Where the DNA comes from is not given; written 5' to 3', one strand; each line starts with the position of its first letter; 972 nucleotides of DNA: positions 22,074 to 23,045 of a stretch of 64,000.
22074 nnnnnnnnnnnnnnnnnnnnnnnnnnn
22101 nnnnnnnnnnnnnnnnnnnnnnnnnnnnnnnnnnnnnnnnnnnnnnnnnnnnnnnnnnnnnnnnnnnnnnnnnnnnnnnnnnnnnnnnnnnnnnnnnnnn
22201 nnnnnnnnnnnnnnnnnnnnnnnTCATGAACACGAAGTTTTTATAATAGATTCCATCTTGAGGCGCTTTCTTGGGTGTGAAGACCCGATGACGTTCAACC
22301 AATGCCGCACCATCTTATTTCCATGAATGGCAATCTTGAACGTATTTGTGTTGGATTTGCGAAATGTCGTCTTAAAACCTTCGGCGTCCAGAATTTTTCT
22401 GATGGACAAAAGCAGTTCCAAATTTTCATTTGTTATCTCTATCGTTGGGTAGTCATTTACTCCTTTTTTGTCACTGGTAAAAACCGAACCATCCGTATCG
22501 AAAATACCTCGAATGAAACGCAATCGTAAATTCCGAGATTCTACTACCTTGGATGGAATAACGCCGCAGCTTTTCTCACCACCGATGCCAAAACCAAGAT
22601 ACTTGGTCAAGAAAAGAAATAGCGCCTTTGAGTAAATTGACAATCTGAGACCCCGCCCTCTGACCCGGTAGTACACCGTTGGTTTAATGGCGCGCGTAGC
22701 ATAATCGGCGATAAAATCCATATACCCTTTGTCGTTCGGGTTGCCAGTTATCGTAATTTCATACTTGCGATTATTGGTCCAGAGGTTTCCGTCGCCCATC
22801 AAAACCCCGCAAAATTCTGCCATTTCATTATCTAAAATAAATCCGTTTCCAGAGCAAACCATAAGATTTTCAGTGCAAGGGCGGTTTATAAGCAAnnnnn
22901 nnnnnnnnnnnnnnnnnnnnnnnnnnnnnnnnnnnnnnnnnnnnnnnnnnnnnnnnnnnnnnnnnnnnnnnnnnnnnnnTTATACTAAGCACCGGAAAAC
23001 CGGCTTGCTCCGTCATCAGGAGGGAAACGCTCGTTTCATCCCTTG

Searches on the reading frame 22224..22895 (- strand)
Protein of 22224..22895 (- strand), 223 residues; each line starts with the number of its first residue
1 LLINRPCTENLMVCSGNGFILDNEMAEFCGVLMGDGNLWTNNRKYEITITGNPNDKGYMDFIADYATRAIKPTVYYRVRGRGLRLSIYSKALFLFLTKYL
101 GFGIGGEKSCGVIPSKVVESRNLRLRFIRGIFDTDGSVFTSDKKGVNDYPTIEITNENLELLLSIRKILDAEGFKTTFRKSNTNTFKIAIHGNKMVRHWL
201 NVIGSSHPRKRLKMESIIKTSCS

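Call 8: search_protein_families(library=pfam, proteins=[window:22224-22895:-])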
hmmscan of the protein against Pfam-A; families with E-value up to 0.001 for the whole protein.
window:22224-22895:- (223 aa): 1 family
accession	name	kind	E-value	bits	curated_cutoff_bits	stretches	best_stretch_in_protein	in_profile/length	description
PF14528.11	LAGLIDADG_3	-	6.6e-12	46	22.5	1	124-204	3-82/82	LAGLIDADG-like domain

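Call 21: find_homologous_proteins(query=window:22224-22832:-, max_evalue=0.00001)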
Query window:22224-22832:- (202 aa): 44 proteins with E <= 0.00001 among 140 candidates.
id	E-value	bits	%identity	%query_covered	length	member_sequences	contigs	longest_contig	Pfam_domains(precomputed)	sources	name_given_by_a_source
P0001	1.8e-123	427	100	95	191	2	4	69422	PF14528.12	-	-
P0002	2.1e-111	388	85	100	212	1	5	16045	PF14528.12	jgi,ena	-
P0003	2.3e-108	378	81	100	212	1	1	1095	PF14528.12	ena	-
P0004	2.5e-96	339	76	100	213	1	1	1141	PF14528.12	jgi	jgi:intein/homing endonuclease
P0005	1.6e-84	300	67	99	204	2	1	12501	PF14528.12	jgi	-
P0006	4.4e-84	299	67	100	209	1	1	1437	PF00961.25,PF14528.12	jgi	jgi:intein-encoded DNA endonuclease-like protein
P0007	2.2e-83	297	66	99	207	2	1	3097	PF14528.12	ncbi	-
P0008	2.9e-83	296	68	98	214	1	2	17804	PF14528.12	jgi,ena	-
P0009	5.2e-82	292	65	97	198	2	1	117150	PF14528.12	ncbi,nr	ncbi:hypothetical protein L0Y65_06805 [Candidatus Micrarchaeota archaeon]|nr:hypothetical protein [C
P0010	1.3e-81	291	68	96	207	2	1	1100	PF14528.12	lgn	-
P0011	4.3e-81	289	66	99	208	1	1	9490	PF14528.12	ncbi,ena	-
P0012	9.2e-81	288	64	99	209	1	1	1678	PF14528.12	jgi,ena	-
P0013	1.4e-80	287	63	99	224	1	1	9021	PF14528.12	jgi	jgi:hypothetical protein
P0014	3.2e-75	270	60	99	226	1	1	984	PF14528.12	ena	-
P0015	5.4e-75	269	59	100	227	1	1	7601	PF14528.12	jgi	jgi:DNA-binding transcriptional regulator WhiA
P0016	1.8e-74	267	61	98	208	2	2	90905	PF14528.12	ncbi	ncbi:MAG: LAGLIDADG family homing endonuclease [Candidatus Micrarchaeota archaeon]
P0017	1.8e-74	267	60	99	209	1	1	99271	PF14528.12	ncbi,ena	-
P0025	9.9e-55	203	51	98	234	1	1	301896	PF14528.12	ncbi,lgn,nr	ncbi:hypothetical protein KKB44_02435 [Candidatus Micrarchaeota archaeon]|nr:hypothetical protein [C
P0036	8.6e-47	177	49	93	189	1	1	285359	PF14528.12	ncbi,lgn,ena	-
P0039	1.6e-16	78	32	99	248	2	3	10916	PF14528.12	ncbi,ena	-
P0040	2.9e-13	68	30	92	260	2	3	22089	PF14528.12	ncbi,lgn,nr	ncbi:MAG: hypothetical protein KKH52_02775 [Nanoarchaeota archaeon]|nr:hypothetical protein [Nanoarc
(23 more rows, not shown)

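Call 22: find_encoding_contigs(protein=P0002, flank=3000, max_places=3)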
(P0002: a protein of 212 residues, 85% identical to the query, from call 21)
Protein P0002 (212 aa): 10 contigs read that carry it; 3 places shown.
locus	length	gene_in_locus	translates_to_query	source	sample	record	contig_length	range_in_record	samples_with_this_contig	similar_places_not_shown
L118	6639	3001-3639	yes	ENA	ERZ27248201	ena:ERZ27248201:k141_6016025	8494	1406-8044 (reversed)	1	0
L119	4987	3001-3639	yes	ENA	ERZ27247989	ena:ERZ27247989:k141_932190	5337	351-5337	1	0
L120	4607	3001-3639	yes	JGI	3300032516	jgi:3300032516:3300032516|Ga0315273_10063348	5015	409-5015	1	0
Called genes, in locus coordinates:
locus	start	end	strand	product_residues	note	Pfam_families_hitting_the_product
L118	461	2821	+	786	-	-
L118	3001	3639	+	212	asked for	PF14528:LAGLIDADG_3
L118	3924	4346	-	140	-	PF00892:EamA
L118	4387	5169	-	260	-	-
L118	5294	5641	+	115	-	-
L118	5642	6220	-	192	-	PF01255:Prenyltransf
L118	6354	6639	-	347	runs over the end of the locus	PF06849:DUF1246, PF06973:DUF1297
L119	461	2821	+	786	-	-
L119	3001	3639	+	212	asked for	PF14528:LAGLIDADG_3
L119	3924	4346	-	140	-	PF00892:EamA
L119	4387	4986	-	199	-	?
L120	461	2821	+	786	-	-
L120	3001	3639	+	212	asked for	PF14528:LAGLIDADG_3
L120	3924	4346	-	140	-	PF00892:EamA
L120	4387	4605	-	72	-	?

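Call 23: find_encoding_contigs(protein=P0009, flank=3000, max_places=2)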
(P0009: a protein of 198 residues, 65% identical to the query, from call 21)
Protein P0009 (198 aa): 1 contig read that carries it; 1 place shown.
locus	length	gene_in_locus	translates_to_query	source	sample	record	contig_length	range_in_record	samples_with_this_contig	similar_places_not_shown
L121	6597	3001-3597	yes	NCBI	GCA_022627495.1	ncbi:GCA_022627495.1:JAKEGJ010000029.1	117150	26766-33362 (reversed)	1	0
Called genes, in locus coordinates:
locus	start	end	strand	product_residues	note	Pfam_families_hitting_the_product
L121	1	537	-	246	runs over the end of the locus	-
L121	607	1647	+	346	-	PF06849:DUF1246, PF06973:DUF1297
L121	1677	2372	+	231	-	PF01255:Prenyltransf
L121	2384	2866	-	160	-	-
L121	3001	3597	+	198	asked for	PF14528:LAGLIDADG_3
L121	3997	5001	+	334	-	PF03590:AsnA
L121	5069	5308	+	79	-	-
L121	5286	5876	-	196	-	PF06821:Ser_hydrolase, PF12697:Abhydrolase_6 (weak)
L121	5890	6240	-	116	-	PF01981:PTH2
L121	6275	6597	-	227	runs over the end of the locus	-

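Call 24: find_encoding_contigs(protein=P0016, flank=3000, max_places=2)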
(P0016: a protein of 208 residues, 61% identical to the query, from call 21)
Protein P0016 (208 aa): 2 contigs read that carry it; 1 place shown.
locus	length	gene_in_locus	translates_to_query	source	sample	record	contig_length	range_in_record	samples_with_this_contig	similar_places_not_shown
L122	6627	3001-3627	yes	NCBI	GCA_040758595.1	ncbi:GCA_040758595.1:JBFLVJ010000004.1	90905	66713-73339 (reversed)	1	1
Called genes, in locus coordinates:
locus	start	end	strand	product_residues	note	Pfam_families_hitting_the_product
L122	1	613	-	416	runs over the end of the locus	PF00483:NTP_transferase, PF12804:NTP_transf_3, PF00132:Hexapep (faint), PF25084:LbH_EIF2B, PF25087:GMPPB_C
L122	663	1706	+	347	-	PF06849:DUF1246, PF06973:DUF1297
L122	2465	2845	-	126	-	-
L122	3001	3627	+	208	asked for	PF14528:LAGLIDADG_3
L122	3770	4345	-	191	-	PF06821:Ser_hydrolase, PF12697:Abhydrolase_6 (weak)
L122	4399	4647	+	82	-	-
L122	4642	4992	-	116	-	PF01981:PTH2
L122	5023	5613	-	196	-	-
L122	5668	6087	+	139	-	PF02308:MgtC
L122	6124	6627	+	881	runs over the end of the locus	PF00270:DEAD, PF04851:ResIII (weak), PF00271:Helicase_C, PF19306:WHD_Lhr (weak), PF08494:DEAD_assoc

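Call 25: find_encoding_contigs(protein=P0025, flank=3000, max_places=2)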
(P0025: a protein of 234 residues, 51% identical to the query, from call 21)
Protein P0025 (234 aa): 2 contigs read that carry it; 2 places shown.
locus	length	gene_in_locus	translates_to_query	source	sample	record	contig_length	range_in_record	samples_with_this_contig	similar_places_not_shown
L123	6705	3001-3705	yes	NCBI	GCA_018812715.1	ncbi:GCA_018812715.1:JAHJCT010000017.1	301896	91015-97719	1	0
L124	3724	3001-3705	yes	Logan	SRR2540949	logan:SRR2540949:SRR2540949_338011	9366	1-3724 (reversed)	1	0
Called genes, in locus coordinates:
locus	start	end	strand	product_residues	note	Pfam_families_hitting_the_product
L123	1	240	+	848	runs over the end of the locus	PF00270:DEAD, PF04851:ResIII, PF22527:DEXQc_Suv3 (weak), PF00271:Helicase_C, PF19306:WHD_Lhr, PF08494:DEAD_assoc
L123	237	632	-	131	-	PF02308:MgtC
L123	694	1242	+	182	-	-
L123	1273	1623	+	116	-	PF01981:PTH2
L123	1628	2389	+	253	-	PF11345:DUF3147 (faint)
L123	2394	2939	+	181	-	PF00561:Abhydrolase_1, PF06821:Ser_hydrolase, PF12697:Abhydrolase_6 (weak)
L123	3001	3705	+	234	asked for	PF14528:LAGLIDADG_3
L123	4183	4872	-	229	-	PF01255:Prenyltransf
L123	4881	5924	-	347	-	PF06849:DUF1246, PF06973:DUF1297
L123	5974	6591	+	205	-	-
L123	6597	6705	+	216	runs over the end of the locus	-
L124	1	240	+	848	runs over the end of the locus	PF00270:DEAD, PF04851:ResIII, PF22527:DEXQc_Suv3 (weak), PF00271:Helicase_C, PF19306:WHD_Lhr, PF08494:DEAD_assoc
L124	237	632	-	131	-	PF02308:MgtC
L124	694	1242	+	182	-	-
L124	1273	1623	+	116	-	PF01981:PTH2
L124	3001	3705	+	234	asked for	PF14528:LAGLIDADG_3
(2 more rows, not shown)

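Call 29: find_encoding_contigs(protein=P0017, flank=2500, max_places=1)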
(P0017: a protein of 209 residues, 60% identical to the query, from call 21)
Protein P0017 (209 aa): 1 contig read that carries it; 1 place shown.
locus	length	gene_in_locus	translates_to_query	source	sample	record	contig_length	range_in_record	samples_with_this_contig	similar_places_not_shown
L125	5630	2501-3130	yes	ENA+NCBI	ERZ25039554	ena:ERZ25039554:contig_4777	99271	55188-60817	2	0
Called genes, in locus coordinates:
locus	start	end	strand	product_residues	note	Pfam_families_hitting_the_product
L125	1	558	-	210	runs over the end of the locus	-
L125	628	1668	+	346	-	PF06849:DUF1246, PF06973:DUF1297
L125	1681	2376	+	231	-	PF01255:Prenyltransf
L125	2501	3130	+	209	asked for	PF14528:LAGLIDADG_3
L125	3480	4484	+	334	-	PF03590:AsnA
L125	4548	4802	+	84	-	-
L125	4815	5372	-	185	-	PF00561:Abhydrolase_1 (faint), PF06821:Ser_hydrolase, PF12697:Abhydrolase_6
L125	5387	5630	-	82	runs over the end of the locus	PF01981:PTH2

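Call 30: find_encoding_contigs(protein=P0036, flank=2500, max_places=1)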
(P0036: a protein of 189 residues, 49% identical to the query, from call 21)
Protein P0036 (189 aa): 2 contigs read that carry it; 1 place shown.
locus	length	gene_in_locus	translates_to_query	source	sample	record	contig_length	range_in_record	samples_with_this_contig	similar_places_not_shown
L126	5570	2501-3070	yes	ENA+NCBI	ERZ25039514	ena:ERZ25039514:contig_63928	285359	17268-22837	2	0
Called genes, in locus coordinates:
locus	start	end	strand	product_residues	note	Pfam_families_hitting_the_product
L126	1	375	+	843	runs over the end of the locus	PF00270:DEAD, PF04851:ResIII, PF22527:DEXQc_Suv3 (weak), PF00271:Helicase_C, PF19306:WHD_Lhr, PF08494:DEAD_assoc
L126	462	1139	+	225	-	-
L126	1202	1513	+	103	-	PF01981:PTH2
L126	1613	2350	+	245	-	PF00561:Abhydrolase_1 (faint), PF06821:Ser_hydrolase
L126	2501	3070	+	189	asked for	PF14528:LAGLIDADG_3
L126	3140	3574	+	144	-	-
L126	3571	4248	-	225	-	PF01255:Prenyltransf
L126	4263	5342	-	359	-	PF06849:DUF1246, PF06973:DUF1297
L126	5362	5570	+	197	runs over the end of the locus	-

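Call 31: find_encoding_contigs(protein=P0005, flank=2500, max_places=1)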
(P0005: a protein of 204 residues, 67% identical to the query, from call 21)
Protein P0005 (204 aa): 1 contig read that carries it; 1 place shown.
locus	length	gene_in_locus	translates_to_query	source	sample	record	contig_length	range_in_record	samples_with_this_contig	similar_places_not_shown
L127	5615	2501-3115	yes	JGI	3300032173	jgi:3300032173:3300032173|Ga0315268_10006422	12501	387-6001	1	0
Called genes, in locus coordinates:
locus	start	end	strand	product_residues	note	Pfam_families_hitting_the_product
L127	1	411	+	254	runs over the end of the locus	-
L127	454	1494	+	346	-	PF06849:DUF1246, PF06973:DUF1297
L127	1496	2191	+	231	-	PF01255:Prenyltransf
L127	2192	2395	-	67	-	-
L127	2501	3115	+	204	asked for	PF14528:LAGLIDADG_3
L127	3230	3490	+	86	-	-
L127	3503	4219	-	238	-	-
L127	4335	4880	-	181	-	PF06821:Ser_hydrolase, PF12697:Abhydrolase_6 (weak), PF00561:Abhydrolase_1 (weak)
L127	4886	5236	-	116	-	PF01981:PTH2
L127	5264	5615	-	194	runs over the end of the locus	-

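Call 32: find_encoding_contigs(protein=P0008, flank=2500, max_places=2)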
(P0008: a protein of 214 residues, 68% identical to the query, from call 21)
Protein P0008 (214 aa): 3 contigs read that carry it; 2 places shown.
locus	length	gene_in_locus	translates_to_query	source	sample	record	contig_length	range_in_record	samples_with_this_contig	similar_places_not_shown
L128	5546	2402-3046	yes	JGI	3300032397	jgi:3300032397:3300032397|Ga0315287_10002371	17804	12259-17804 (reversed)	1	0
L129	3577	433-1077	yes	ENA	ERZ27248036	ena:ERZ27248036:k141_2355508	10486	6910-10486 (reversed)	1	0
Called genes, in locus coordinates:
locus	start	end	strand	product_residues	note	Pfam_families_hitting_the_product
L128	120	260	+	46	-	-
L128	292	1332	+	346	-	PF06849:DUF1246, PF06973:DUF1297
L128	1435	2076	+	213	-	PF01255:Prenyltransf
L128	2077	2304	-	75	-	-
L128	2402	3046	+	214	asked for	PF14528:LAGLIDADG_3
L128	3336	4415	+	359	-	PF03590:AsnA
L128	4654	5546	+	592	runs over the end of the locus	PF00682:HMGL-like, PF22617:HCS_D2, PF08502:LeuA_dimer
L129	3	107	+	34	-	?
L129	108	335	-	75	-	-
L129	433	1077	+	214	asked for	PF14528:LAGLIDADG_3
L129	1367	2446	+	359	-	PF03590:AsnA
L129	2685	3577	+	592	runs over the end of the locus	PF00682:HMGL-like, PF22617:HCS_D2, PF08502:LeuA_dimer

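Call 33: find_encoding_contigs(protein=P0040, flank=2500, max_places=1)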
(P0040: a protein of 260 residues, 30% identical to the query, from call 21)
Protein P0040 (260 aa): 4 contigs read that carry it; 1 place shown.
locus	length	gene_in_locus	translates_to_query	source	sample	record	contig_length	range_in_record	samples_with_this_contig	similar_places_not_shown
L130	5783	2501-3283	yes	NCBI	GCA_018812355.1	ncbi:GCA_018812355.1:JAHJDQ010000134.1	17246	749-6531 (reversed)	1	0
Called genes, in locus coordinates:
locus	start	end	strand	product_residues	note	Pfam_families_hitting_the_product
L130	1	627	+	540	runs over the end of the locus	PF00118:Cpn60_TCP1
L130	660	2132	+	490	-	PF01066:CDP-OH_P_transf, PF00781:DAGK_cat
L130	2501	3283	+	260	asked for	PF14528:LAGLIDADG_3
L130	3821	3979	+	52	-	-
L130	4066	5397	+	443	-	PF13393:tRNA-synt_His, PF03129:HGTP_anticodon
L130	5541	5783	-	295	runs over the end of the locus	PF00557:Peptidase_M24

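Call 34: find_encoding_contigs(protein=P0039, flank=2500, max_places=1)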
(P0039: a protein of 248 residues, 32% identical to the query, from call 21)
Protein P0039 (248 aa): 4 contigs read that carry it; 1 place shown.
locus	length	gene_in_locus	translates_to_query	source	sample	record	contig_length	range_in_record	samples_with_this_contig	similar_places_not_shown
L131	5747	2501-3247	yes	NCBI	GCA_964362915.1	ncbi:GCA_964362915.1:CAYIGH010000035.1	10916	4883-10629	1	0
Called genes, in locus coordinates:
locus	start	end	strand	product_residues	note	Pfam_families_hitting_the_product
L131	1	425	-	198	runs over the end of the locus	PF06941:NT5C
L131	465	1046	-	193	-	-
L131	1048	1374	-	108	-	-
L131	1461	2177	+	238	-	PF01896:DNA_primase_S (weak)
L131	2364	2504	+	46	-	PF04014:MazE_antitoxin (weak)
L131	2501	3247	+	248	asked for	PF14528:LAGLIDADG_3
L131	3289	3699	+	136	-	-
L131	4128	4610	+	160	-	-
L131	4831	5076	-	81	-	-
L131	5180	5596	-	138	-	PF10130:PIN_2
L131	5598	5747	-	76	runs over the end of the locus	-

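Call 41: search_solved_structures(query=window:22227-22862:-, max_evalue=1, show_alignments=1)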
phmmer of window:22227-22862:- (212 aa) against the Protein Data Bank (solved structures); distinct sequences matched with E-value up to 1: 2.
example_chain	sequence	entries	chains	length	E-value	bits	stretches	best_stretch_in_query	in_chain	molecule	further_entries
1dq3_A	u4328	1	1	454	0.077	15.6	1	100-207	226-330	ENDONUCLEASE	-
7aoi_Al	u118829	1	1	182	0.78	12.3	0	97-143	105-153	mL49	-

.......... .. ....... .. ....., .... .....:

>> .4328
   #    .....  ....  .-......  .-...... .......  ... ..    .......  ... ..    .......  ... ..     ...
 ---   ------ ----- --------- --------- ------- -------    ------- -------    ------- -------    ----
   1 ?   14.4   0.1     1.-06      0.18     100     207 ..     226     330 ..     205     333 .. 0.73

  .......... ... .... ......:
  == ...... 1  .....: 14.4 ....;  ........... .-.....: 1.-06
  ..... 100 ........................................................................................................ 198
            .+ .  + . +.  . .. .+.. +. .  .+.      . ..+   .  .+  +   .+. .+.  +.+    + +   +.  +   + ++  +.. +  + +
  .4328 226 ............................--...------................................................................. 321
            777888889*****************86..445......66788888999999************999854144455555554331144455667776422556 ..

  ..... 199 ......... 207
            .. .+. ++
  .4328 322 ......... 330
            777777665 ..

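Call 43: find_related_loci(query=A1, collection=metagenome_contigs, flank=1500)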
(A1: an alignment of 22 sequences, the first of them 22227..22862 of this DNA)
Query A1 (212 aa) in metagenome_contigs; peptide patterns used: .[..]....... (x = any residue, [..] = any of these).
600 stretches matched a pattern (row limit reached: there are more); 500 encode a relative of the query (tblastn E <= 1e-3); the best 80 are kept; 80 distinct loci.
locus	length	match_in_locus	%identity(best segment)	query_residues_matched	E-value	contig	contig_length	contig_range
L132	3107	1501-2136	83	1-212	7e-122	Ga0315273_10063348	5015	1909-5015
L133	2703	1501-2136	83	1-212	1e-122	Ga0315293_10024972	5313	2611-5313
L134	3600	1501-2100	68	10-209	1e-89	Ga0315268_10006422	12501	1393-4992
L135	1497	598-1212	64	6-210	1e-92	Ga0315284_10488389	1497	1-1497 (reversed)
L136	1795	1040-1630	62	10-207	9e-80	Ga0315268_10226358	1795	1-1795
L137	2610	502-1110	48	10-211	2e-60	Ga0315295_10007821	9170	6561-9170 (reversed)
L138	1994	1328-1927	48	10-208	2e-61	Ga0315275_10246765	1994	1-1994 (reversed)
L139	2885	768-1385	46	6-211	9e-59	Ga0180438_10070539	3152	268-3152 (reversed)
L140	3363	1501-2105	56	8-209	5e-66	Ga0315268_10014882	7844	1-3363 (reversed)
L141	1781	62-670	37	3-207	4e-37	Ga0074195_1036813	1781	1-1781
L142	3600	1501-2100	34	8-199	2e-31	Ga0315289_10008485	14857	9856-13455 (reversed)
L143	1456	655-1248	33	10-199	1e-29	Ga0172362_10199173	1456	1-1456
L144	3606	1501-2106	35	10-198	2e-26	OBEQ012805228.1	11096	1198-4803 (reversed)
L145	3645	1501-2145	30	6-198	5e-24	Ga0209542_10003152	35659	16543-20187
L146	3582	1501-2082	34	8-197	1e-23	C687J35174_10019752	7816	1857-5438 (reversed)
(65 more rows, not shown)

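Call 64: predict_structure(alignment_id=A1)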
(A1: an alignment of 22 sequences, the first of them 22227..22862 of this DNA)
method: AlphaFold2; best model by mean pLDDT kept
length: 212 residues; sequences in the alignment: 22
mean_pLDDT: 91.7   pTM: 0.90
mean pLDDT of the five models: 91.7, 91.6, 91.2, 91.1, 90.6
residues with pLDDT >= 90: 161; 70-90: 43; 50-70: 8; < 50: 0
segments of 3 or more residues with pLDDT < 50: none
pLDDT, mean of each block of 10 residues (from residue 1): 73 97 95 94 90 87 80 92 93 86 93 98 96 88 96 98 96 93 97 97 91 61
secondary structure, 60 per line:
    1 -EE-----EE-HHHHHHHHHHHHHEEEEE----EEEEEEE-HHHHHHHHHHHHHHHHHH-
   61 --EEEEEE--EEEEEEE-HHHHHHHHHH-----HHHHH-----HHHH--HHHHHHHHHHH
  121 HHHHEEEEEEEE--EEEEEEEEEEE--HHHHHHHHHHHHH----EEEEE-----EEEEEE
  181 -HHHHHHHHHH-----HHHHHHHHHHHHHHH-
elements in order: H12-24 E25-29 E34-40 H42-59 E63-68 E71-77 H79-88 H94-98 H104-107 H110-124 E125-132 E135-145 H148-160 E165-169 E175-180 H182-191 H197-211

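Call 66: fold_search(model_id=the predicted structure, library=pdb)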
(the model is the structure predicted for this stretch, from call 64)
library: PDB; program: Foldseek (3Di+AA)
matches with E <= 10: 1202; with E <= 0.001: 142
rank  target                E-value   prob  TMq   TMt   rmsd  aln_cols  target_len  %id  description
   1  4unb_A                1.3e-10  1.00  0.64  0.74   4.2       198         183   18  THE CRYSTAL STRUCTURE OF I-DMOI IN COMPLEX WITH ITS TARGET DNA AT 6 DAYS INCUBATION IN 5MM MN (STATE 5) (released 2014-12-17)
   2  2vs7_G                1.3e-10  1.00  0.62  0.73   4.7       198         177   19  The crystal structure of I-DmoI in complex with DNA and Ca (released 2008-11-11)
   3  5a0w_D                1.8e-10  1.00  0.65  0.71   5.0       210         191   16  THE CRYSTAL STRUCTURE OF I-DMOI E117A IN COMPLEX WITH ITS TARGET DNA AND IN THE PRESENCE OF 2MM MN (released 2016-05-11)
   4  1dq3                  2.2e-10  1.00  0.70  0.35   3.9       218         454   22  CRYSTAL STRUCTURE OF AN ARCHAEAL INTEIN-ENCODED HOMING ENDONUCLEASE PI-PFUI (released 2000-07-05)
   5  5o6i_A                2.2e-10  1.00  0.66  0.72   4.5       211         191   18  Structures and dynamics of mesophilic variants from the homing endonuclease I-DmoI (released 2017-12-06)
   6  4unc_A                2.4e-10  1.00  0.63  0.73   4.3       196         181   18  THE CRYSTAL STRUCTURE OF I-DMOI IN COMPLEX WITH ITS TARGET DNA AT 8 DAYS INCUBATION IN 5MM MN (STATE 6) (released 2014-12-17)
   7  2vs8_A                2.6e-10  1.00  0.64  0.73   4.2       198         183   18  The crystal structure of I-DmoI in complex with DNA and Mn (released 2008-11-11)
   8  2vs7_A                3.5e-10  1.00  0.64  0.74   4.0       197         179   18  The crystal structure of I-DmoI in complex with DNA and Ca (released 2008-11-11)
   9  3mxa_A                3.7e-10  1.00  0.64  0.47   8.7       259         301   14  Molecular basis of engineered meganuclease targeting of the endogenous human RAG1 locus (released 2010-10-06)
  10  5akn_A                4.2e-10  1.00  0.64  0.76   4.1       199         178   16  THE CRYSTAL STRUCTURE OF I-DMOI Q42AK120M IN COMPLEX WITH ITS TARGET DNA NICKED IN THE non-CODING STRAND B AND IN THE  (released 2015-06-17)
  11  2dch                  4.2e-10  1.00  0.71  0.73   4.2       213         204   19  Crystal structure of archaeal intron-encoded homing endonuclease I-Tsp061I (released 2006-07-06)
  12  4un7_G                4.7e-10  1.00  0.60  0.71   5.1       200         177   19  THE CRYSTAL STRUCTURE OF I-DMOI IN COMPLEX WITH ITS TARGET DNA BEFORE INCUBATION IN 5MM MN (STATE 1) (released 2014-12-03)
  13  2vs7_D                5.0e-10  1.00  0.65  0.71   4.5       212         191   18  The crystal structure of I-DmoI in complex with DNA and Ca (released 2008-11-11)
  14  5a0w_G                5.3e-10  1.00  0.63  0.74   4.6       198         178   18  THE CRYSTAL STRUCTURE OF I-DMOI E117A IN COMPLEX WITH ITS TARGET DNA AND IN THE PRESENCE OF 2MM MN (released 2016-05-11)
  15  2vs8_K                6.3e-10  1.00  0.63  0.74   4.2       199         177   18  The crystal structure of I-DmoI in complex with DNA and Mn (released 2008-11-11)
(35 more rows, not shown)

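Call 72: find_related_loci(query=A1, collection=viral_contigs, flank=1500)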
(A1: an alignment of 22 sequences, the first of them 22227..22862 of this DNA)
Query A1 (212 aa) in viral_contigs; peptide patterns used: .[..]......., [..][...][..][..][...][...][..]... (x = any residue, [..] = any of these).
30 stretches matched a pattern; 17 encode a relative of the query (tblastn E <= 1e-3); 17 distinct loci.
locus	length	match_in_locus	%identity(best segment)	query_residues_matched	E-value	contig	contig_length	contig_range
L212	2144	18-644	24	2-212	2e-8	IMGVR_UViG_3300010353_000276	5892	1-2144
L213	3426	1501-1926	24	13-158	9e-8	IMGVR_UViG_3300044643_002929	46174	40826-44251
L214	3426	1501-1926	24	13-158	9e-8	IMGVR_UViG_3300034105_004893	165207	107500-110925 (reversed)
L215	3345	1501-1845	26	13-127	1e-7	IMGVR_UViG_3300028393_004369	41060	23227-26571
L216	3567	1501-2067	26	10-210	8e-7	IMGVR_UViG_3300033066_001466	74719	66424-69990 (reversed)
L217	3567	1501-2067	26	10-210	8e-7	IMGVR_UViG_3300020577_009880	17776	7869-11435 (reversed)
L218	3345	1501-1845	26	13-127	3e-6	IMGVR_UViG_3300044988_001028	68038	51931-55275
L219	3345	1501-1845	26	13-127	3e-6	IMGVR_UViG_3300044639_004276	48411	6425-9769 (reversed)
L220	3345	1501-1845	26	13-127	3e-6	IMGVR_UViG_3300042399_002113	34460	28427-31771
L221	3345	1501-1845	26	13-127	3e-6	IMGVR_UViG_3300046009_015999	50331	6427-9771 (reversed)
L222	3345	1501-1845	26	13-127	3e-6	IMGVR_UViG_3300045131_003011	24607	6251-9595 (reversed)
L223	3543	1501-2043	29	9-203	6e-6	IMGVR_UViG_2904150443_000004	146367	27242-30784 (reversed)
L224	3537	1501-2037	27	10-203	7e-6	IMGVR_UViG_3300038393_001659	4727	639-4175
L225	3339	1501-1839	26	10-134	2e-5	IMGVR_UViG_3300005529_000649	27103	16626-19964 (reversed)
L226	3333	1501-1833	28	10-127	1e-4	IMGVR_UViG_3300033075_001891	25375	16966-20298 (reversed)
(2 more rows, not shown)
